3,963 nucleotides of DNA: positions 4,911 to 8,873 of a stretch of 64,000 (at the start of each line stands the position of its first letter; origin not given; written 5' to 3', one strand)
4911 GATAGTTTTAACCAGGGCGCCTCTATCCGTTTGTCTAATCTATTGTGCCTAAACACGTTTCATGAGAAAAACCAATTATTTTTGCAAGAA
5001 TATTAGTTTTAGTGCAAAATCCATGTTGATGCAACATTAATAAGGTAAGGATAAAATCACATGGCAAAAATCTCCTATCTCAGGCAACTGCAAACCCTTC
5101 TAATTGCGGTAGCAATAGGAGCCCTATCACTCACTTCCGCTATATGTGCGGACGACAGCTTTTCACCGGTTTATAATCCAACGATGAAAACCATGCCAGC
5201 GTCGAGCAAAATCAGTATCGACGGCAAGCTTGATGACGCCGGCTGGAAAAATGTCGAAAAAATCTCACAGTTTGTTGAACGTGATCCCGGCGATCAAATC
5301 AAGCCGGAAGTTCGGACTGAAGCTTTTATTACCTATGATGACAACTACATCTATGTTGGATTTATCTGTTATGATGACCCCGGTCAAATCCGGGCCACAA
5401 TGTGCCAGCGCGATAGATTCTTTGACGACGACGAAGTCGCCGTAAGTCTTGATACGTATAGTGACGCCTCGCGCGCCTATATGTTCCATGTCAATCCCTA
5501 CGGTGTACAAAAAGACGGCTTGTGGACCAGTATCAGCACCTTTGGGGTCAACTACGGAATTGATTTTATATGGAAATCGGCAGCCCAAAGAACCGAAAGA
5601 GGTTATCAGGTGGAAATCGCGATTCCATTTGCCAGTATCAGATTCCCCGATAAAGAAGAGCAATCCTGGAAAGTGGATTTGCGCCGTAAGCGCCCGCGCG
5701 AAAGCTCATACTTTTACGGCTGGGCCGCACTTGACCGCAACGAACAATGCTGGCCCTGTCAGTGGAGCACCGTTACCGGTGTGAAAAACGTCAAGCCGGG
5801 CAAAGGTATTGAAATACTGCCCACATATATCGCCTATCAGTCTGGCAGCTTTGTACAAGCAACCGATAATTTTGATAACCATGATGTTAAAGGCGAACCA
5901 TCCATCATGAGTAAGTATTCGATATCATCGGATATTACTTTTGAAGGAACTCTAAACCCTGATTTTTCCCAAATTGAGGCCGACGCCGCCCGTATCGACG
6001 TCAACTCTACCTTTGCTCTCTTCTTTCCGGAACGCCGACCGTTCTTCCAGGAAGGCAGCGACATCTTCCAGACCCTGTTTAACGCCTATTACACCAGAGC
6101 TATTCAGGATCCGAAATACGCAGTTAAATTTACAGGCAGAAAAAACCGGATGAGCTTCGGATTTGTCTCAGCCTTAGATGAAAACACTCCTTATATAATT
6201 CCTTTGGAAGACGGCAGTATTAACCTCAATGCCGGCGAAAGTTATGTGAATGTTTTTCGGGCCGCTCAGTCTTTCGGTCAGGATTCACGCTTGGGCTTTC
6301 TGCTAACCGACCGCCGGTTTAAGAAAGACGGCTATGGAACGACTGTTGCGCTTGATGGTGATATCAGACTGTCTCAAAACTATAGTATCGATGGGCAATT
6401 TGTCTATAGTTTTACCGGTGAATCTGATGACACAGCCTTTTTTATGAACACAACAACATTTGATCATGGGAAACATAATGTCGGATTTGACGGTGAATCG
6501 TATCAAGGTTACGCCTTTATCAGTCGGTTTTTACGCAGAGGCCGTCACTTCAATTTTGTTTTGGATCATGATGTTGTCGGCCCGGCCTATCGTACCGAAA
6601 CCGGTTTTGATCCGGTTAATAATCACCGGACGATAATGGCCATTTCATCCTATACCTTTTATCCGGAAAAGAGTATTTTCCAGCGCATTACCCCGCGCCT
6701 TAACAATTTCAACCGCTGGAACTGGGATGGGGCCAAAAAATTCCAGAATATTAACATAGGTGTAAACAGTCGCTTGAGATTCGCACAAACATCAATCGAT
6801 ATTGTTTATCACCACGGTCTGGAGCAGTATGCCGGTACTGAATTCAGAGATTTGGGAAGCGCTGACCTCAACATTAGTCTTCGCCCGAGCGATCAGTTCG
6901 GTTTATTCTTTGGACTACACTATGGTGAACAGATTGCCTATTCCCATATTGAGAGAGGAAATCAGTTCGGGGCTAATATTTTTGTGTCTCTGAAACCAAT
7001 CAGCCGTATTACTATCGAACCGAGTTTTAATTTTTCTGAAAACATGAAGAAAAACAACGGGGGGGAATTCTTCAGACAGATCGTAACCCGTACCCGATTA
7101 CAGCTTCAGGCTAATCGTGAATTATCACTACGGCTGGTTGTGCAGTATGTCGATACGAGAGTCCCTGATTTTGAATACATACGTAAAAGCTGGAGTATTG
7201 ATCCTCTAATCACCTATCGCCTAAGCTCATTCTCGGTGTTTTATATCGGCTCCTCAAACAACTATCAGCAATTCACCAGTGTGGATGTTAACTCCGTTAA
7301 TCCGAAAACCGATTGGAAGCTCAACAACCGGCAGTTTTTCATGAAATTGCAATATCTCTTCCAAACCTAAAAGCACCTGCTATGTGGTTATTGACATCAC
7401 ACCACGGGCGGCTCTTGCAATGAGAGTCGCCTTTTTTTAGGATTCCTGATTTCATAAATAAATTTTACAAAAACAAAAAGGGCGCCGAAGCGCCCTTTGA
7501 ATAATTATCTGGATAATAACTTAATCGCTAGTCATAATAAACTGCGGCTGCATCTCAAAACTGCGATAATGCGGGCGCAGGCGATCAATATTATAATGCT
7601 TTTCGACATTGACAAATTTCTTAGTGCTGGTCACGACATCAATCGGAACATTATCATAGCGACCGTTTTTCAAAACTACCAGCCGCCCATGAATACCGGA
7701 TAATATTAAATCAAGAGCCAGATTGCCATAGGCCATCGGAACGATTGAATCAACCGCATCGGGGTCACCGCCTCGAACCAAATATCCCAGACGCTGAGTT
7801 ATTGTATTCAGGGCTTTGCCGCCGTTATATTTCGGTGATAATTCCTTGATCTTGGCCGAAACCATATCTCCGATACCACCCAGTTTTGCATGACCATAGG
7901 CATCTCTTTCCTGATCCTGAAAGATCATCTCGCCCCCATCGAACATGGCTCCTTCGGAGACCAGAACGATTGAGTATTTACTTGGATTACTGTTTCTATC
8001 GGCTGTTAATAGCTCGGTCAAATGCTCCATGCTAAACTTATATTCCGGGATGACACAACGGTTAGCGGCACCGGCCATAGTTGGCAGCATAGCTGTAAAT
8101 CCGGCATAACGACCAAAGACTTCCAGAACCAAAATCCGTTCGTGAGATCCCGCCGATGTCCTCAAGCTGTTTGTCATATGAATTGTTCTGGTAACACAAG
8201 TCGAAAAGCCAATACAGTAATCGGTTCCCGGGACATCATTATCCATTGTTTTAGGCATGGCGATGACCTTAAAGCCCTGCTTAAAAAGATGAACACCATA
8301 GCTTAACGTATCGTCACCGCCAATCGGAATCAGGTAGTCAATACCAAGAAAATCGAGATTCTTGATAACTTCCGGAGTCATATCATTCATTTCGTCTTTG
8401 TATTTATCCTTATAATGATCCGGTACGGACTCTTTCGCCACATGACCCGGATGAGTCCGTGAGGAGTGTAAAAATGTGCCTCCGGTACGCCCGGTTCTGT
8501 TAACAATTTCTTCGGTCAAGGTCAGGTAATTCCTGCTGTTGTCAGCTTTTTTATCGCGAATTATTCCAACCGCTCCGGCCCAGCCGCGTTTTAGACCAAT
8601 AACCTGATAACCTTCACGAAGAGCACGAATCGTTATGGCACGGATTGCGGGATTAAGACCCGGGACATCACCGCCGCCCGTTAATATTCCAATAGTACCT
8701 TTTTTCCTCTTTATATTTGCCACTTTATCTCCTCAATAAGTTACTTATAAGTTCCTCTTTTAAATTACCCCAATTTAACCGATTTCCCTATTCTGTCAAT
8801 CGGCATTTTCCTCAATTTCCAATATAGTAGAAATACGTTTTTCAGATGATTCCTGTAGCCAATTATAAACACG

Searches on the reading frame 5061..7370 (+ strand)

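Call 72: search_protein_families(library=pfam, proteins=[window:5061-7370:+], max_evalue=0.00001)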
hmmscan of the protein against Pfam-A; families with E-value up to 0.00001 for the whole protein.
window:5061-7370:+ (769 aa): 2 families
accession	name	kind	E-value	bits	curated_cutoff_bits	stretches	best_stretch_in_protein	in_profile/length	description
PF19313.5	DUF5916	-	2e-11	43.8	22.6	1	283-348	31-94/572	Domain of unknown function (DUF5916)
PF06452.16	CBM9_1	-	2e-08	34.8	23.4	1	53-199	1-139/185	Carbohydrate family 9 binding domain-like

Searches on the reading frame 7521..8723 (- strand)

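Call 72: search_protein_families(library=pfam, proteins=[window:7521-8723:-], max_evalue=0.00001)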
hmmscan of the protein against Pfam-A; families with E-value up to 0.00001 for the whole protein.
window:7521-8723:- (400 aa): 1 family
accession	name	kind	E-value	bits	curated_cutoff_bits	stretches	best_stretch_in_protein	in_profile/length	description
PF00365.25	PFK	-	4.6e-66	223.5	30.9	1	11-339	2-276/277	Phosphofructokinase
